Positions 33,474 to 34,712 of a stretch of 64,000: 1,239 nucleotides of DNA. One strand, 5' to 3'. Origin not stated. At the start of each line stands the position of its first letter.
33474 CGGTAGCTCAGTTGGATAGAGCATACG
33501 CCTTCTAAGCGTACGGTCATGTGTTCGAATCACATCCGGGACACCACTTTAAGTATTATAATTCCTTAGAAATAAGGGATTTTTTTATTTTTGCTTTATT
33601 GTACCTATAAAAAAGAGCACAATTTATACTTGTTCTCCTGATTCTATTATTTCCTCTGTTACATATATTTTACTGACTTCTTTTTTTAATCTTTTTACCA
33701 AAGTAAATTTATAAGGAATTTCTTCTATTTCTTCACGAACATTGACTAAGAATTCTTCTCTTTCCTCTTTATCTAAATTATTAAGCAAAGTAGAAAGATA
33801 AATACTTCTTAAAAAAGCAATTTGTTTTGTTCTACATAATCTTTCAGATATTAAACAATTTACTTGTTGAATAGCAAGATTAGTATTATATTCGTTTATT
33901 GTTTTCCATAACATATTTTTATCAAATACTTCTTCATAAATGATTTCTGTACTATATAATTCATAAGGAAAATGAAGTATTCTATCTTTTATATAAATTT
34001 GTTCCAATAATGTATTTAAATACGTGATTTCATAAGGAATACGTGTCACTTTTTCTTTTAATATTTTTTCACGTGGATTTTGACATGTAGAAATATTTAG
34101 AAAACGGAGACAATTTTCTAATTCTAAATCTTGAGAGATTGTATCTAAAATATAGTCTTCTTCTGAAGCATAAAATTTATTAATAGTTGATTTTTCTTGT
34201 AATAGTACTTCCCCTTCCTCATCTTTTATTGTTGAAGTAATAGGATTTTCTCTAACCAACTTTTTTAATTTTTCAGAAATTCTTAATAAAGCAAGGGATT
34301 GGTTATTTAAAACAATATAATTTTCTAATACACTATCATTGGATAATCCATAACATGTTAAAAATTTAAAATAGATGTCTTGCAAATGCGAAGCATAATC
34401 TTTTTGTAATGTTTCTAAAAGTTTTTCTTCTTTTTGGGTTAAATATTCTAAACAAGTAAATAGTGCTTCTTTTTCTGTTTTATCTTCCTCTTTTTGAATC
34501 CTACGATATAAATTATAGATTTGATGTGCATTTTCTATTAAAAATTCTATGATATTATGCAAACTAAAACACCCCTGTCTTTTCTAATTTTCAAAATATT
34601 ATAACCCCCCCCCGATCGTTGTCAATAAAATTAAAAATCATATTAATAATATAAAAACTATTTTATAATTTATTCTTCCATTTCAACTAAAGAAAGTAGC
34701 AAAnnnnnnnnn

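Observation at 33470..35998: tRNA-Arg-adjacent two-gene cassette of unknown function under dual phase-variable control: candidate undescribed contingency system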

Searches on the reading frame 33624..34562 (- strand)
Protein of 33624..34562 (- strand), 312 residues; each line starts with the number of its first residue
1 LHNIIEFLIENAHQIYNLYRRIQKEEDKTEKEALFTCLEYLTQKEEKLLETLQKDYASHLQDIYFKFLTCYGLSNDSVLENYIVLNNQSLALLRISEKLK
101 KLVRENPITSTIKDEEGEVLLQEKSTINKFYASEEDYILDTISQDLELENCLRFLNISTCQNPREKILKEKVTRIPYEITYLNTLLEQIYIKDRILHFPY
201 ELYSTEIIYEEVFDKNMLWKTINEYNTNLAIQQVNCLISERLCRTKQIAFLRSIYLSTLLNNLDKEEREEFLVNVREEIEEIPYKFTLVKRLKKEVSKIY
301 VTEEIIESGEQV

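Call 5: search_protein_families(library=pfam, proteins=[window:33624-34562:-], max_evalue=1)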
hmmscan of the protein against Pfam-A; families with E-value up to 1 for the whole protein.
window:33624-34562:- (312 aa): 3 families
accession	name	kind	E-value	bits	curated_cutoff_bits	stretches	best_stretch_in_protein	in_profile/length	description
PF10061.14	DUF2299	-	0.013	15.7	22.8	1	259-307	64-112/138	Uncharacterized conserved protein (DUF2299)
PF25805.1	IQUB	-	0.41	10.6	27.8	1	250-287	41-78/140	IQUB-like domain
PF22564.2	HAAS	-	0.71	10.7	27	1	255-281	2-31/55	HAAS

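Call 7: find_homologous_proteins(query=window:33624-34562:-)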
Query window:33624-34562:- (312 aa): 6 proteins with E <= 0.001 among 2562 candidates.
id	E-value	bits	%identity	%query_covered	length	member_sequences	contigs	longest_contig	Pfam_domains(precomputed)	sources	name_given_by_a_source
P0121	1.8e-192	656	100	100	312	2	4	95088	-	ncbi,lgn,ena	-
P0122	4.0e-157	540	85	97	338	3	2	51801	-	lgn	-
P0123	1.7e-140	486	78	97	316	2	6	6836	-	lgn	-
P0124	3.5e-129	449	72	100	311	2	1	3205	-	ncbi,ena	-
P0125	1.6e-127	443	71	100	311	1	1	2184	-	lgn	-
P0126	2.2e-83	298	51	97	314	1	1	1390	-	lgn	-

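Call 9: find_encoding_contigs(protein=P0121, flank=5000, max_places=10)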
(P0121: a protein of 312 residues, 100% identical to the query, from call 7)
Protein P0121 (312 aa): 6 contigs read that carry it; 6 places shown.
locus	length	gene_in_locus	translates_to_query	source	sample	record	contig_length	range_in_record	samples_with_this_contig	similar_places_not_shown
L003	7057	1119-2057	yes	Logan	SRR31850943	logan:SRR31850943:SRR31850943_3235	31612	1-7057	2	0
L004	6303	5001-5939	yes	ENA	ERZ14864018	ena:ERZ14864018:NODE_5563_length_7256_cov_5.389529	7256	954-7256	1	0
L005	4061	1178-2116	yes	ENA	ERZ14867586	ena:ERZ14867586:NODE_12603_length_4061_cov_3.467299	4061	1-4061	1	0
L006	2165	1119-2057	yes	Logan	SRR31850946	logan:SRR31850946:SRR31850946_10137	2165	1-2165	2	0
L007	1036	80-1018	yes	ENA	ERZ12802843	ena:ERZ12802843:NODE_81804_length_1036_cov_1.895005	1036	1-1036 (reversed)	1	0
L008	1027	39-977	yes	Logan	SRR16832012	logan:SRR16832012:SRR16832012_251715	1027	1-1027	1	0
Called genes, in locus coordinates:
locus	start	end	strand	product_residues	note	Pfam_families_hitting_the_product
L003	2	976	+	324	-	?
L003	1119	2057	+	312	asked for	-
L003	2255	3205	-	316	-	PF10646:Germane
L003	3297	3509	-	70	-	PF00196:GerE, PF04545:Sigma70_r4, PF08281:Sigma70_r4_2, PF04967:HTH_10 (weak)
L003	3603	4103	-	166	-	PF12685:SpoIIIAH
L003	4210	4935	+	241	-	PF06541:ABC_trans_CmpB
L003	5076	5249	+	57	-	PF00471:Ribosomal_L33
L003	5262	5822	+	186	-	PF08207:EFP_N, PF01132:EFP, PF09285:Elong-fact-P_C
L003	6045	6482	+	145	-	PF02381:MraZ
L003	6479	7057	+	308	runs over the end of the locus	PF01795:Methyltransf_5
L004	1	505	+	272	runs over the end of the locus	PF01149:Fapy_DNA_glyco, PF06831:H2TH, PF06827:zf-FPG_IleRS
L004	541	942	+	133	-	-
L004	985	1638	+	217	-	-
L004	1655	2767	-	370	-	PF05636:HIGH_NTase1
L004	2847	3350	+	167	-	PF02620:YceD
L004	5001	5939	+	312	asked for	-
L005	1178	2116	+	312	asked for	-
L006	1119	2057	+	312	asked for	-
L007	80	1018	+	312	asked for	-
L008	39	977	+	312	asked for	-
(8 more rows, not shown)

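Call 17: find_encoding_contigs(protein=P0122, flank=6000, max_places=6)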
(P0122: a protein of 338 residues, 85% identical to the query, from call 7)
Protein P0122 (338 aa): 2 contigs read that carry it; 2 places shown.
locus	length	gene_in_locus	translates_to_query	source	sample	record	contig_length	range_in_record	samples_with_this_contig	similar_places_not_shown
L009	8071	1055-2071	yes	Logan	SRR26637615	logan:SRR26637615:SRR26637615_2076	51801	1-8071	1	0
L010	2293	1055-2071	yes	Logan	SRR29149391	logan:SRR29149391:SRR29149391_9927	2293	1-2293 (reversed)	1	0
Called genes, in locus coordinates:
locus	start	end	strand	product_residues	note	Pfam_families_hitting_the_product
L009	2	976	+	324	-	?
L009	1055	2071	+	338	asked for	-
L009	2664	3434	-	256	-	PF23023:Anti-Pycsar_Apyc1, PF12706:Lactamase_B_2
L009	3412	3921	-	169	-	PF01467:CTP_transf_like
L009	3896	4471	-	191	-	PF01121:CoaE, PF13238:AAA_18 (weak)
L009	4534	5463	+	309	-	PF00126:HTH_1, PF03466:LysR_substrate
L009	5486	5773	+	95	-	-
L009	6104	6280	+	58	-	-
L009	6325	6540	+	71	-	-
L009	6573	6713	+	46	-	-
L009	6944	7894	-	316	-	PF10646:Germane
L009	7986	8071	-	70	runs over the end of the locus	PF00196:GerE, PF04545:Sigma70_r4, PF08281:Sigma70_r4_2, PF04967:HTH_10 (weak)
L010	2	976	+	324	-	?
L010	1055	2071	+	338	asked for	-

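Call 18: find_encoding_contigs(protein=P0123, flank=6000, max_places=6)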
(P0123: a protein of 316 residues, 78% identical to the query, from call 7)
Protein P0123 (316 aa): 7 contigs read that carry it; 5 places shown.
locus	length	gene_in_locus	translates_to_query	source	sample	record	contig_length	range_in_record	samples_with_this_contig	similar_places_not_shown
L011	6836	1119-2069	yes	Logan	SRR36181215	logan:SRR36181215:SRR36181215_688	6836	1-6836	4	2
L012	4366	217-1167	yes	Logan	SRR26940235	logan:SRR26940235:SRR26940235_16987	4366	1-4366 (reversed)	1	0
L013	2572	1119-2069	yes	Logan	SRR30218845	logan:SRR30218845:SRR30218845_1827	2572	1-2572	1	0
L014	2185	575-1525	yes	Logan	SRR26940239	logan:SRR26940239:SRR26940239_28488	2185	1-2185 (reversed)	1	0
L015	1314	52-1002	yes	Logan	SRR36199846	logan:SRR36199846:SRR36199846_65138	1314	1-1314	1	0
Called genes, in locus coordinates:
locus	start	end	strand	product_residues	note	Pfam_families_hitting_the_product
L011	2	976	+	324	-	?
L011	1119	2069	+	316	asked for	-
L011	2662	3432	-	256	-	PF23023:Anti-Pycsar_Apyc1, PF12706:Lactamase_B_2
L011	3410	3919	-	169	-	PF01467:CTP_transf_like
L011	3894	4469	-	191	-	PF01121:CoaE, PF13238:AAA_18 (weak)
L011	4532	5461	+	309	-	PF00126:HTH_1, PF03466:LysR_substrate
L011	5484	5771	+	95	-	-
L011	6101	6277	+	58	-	-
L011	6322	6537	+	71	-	-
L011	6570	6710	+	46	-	-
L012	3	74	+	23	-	?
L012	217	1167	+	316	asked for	-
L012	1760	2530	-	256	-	PF23023:Anti-Pycsar_Apyc1, PF12706:Lactamase_B_2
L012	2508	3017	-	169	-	PF01467:CTP_transf_like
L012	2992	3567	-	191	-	PF01121:CoaE, PF13238:AAA_18 (weak)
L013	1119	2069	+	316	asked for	-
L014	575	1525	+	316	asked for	-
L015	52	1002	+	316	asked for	-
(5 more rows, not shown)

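Call 19: find_encoding_contigs(protein=P0124, flank=6000, max_places=6)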
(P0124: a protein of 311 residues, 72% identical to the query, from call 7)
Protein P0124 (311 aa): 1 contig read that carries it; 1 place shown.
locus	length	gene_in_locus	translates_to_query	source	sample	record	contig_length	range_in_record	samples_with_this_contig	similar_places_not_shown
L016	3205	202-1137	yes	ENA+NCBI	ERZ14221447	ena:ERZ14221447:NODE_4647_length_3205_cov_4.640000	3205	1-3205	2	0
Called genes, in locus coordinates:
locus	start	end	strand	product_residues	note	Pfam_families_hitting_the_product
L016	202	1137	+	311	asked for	-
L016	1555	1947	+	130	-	PF18810:PBECR2 (weak), PF18812:PBECR3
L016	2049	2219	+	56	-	-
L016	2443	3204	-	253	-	?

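Call 28: search_protein_representatives(protein=window:33624-34562:-)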
Query: 312 residues. Proteins with E-value up to 0.001 (for the whole library): 18; up to 1e-10: 14; up to 1e-30: 6. The best 18 are listed.
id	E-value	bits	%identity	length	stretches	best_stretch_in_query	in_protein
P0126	7.1e-84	298.3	52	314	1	2-304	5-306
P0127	1.4e-44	169.3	35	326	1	2-301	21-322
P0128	7.7e-38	147.2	36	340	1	3-307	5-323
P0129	7.9e-38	147.2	36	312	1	1-305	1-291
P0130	1.9e-31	126.3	38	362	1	1-308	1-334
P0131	5.3e-31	124.8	31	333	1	3-305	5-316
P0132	1.8e-27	113.2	32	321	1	3-303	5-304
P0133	6.2e-25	104.8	35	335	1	1-297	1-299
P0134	3.5e-24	102.4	39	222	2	28-203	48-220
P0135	9.1e-18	81.3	33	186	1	133-303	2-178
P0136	3.7e-14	69.5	38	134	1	180-299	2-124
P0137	8.8e-13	65.0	26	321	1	7-304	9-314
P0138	8.0e-12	61.8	25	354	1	25-301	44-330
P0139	8.8e-11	58.4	27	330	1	4-296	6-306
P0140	1.2e-08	51.4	29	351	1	8-300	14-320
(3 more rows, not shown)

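Call 38: predict_structure(alignment_id=A2)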
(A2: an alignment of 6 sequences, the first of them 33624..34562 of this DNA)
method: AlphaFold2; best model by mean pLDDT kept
length: 312 residues; sequences in the alignment: 6
mean_pLDDT: 52.5   pTM: 0.36
mean pLDDT of the five models: 52.5, 47.0, 43.6, 42.7, 40.4
residues with pLDDT >= 90: 1; 70-90: 73; 50-70: 72; < 50: 166
segments of 3 or more residues with pLDDT < 50: 60-213, 304-312
pLDDT, mean of each block of 10 residues (from residue 1): 56 60 81 77 64 55 46 37 32 41 39 42 35 39 40 30 37 28 30 33 34 51 67 77 57 64 79 87 83 80 47 38
secondary structure, 60 per line:
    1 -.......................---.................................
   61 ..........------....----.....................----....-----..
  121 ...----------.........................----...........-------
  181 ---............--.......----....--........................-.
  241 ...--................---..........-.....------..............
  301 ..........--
elements in order: H2-24 H28-70 H77-80 H85-105 E110-113 E119-123 H134-158 H163-173 H184-195 H198-204 H209-212 H215-238 H240-243 H246-261 H265-274 H276-280 H287-310

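Call 39: search_protein_families(library=padloc, proteins=[window:33624-34562:-], max_evalue=1)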
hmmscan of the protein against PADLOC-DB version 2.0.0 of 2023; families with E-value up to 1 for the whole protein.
window:33624-34562:- (312 aa): 0 families

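Call 40: search_protein_families(library=phrogs, proteins=[window:33624-34562:-], max_evalue=1)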
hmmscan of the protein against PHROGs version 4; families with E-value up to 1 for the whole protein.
window:33624-34562:- (312 aa): 2 families
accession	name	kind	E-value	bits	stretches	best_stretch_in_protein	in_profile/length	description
phrog_18530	-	unknown function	0.073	14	0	108-144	19-55/149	-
phrog_38508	-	unknown function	0.18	13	1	133-174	22-62/102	-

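Call 41: search_protein_families(library=ncbifam, proteins=[window:33624-34562:-], max_evalue=1)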
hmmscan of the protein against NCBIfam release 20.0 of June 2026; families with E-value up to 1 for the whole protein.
window:33624-34562:- (312 aa): 3 families
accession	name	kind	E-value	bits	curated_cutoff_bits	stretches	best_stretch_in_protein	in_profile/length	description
NF009379.0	PRK12740.1-3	equivalog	0.042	12.4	513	1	22-115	195-283/674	elongation factor G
NF049873.2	cytotoxin_MakE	exception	0.054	12.5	360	1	8-63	82-136/352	alpha-pore-forming cytotoxin subunit MakE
NF012003.1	PRK15459.1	equivalog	0.12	12.6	200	1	29-95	44-115/140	flagella biosynthesis chaperone FlgN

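Call 43: search_solved_structures(query=A3, max_evalue=10)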
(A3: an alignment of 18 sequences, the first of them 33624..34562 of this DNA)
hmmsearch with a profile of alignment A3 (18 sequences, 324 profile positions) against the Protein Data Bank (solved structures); distinct sequences matched with E-value up to 10: 3.
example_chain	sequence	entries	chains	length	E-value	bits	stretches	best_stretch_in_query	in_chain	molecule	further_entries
9l7p_H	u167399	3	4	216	0.38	13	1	259-290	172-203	TIGR02646 family protein | Retron I-A effector PtuB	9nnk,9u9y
9nnb_J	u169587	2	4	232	0.42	12.9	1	259-290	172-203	Retron I-A effector PtuB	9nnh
9kjx_F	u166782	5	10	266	0.55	12.5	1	259-290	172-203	TIGR02646 family protein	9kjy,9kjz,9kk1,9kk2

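Call 44: find_encoding_contigs(protein=P0127, flank=5000, max_places=4)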
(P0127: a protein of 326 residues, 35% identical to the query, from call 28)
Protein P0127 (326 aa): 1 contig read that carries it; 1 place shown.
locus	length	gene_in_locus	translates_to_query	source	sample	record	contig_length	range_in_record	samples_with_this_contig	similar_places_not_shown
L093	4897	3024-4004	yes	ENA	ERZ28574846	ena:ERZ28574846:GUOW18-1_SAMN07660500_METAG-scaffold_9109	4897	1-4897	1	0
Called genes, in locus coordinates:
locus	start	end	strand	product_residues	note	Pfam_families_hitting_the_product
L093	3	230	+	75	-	?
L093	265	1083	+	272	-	PF01149:Fapy_DNA_glyco, PF06831:H2TH, PF06827:zf-FPG_IleRS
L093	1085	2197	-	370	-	PF05636:HIGH_NTase1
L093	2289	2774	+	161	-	PF02620:YceD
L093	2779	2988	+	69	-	PF01783:Ribosomal_L32p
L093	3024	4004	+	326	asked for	-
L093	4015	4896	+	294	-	?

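Call 45: find_encoding_contigs(protein=P0126, flank=5000, max_places=4)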
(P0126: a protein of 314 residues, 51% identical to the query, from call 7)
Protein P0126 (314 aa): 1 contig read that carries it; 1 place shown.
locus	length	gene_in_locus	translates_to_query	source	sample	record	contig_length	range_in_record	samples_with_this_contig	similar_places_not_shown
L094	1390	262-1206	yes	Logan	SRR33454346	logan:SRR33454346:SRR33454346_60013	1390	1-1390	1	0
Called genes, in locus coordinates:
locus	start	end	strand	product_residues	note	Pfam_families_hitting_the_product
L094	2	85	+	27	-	?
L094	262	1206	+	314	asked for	-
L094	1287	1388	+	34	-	?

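Call 57: find_encoding_contigs(protein=P0128, flank=5000, max_places=3)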
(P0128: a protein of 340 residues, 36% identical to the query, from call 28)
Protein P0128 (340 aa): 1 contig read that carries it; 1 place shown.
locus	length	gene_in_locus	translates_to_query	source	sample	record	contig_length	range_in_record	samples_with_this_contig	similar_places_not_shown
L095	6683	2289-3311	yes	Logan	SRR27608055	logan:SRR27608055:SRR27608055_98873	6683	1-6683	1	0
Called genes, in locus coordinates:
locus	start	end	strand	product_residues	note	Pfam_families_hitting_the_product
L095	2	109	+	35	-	?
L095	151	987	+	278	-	-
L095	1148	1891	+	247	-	-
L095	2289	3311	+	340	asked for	-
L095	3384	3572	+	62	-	-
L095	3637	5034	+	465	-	PF16403:Bact_surface_Ig-like, PF07523:Big_3 (faint), PF16403:Bact_surface_Ig-like, PF01522:Polysacc_deac_1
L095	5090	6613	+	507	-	-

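Call 58: find_encoding_contigs(protein=P0130, flank=5000, max_places=3)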
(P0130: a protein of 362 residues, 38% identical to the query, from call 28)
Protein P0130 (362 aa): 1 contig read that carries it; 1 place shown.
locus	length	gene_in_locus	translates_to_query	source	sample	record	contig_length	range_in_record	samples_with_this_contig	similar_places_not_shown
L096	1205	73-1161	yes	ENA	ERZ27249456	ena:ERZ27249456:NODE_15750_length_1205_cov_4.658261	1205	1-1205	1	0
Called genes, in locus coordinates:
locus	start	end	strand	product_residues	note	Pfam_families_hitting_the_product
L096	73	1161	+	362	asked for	-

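Call 59: find_encoding_contigs(protein=P0137, flank=5000, max_places=3)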
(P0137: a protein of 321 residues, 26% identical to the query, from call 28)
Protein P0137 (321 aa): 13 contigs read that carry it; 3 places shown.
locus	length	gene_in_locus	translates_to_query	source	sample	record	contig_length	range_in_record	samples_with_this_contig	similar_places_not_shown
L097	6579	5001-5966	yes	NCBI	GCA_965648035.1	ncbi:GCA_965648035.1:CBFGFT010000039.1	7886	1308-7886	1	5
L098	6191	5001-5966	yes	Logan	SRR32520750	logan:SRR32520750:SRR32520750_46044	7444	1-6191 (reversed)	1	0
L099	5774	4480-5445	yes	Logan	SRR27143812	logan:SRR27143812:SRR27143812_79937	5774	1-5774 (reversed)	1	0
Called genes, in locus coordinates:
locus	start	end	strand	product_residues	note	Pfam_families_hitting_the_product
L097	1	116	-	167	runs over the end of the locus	PF06695:Sm_multidrug_ex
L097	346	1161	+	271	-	PF01148:CTP_transf_1, PF01864:CarS-like (weak)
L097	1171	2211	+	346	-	PF02163:Peptidase_M50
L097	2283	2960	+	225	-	PF10531:SLBB, PF12836:HHH_3, PF14520:HHH_5 (faint), PF00633:HHH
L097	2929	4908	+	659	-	PF13567:DUF4131 (weak), PF03772:Competence, PF00753:Lactamase_B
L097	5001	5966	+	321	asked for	-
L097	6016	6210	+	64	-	-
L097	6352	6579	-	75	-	?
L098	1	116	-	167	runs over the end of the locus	PF06695:Sm_multidrug_ex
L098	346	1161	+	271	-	PF01148:CTP_transf_1, PF01864:CarS-like (weak)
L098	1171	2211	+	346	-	PF02163:Peptidase_M50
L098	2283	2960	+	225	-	PF10531:SLBB, PF12836:HHH_3, PF14520:HHH_5 (faint), PF00633:HHH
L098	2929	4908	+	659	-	PF13567:DUF4131 (weak), PF03772:Competence, PF00753:Lactamase_B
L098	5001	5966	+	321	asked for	-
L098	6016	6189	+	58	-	?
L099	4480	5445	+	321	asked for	-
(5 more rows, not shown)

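Call 68: search_dna_similar(query=window:33624-34562:-, collection=phages, mode=protein, max_evalue=0.001, max_rows=10)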
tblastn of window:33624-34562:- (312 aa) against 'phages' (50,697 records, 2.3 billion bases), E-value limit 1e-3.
No match.

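Call 82: search_protein_families(library=pfam, alignment_id=A3, max_evalue=0.05)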
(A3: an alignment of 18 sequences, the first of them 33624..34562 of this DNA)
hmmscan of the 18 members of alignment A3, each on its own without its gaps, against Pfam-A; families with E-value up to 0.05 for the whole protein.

A. member 1, window:33624-34562:- (312 aa): 1 family
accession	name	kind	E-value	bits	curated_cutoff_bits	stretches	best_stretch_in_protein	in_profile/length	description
PF10061.14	DUF2299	-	0.013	15.7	22.8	1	259-307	64-112/138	Uncharacterized conserved protein (DUF2299)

B. families by the number of members that match (of 18 scanned): 8 families
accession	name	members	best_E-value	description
PF10061.14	DUF2299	3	0.013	Uncharacterized conserved protein (DUF2299)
PF08559.15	Cut8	1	0.0017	Cut8, nuclear proteasome tether protein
PF20293.4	MC6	1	0.0076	ABC-three component (ABC-3C) system Middle Component 6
PF24617.1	POF1B_HlH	1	0.0092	POF1B helix-loop-helix domain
PF18863.6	AbiJ_NTD4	1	0.022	AbiJ N-terminal domain 4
PF08234.17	Spindle_Spc25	1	0.028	Chromosome segregation protein Spc25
PF24615.2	Spectrin_Anc-1_2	1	0.043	Nuclear anchorage protein 1, spectrin repeat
PF14868.11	DUF4487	1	0.045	Domain of unknown function (DUF4487)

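Call 83: search_protein_families(library=padloc, alignment_id=A3, max_evalue=0.05)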
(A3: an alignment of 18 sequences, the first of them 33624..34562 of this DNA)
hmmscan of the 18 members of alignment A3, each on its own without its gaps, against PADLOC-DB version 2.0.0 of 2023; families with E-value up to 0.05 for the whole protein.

A. member 1, window:33624-34562:- (312 aa): 0 families

B. families by the number of members that match (of 18 scanned): 0 families
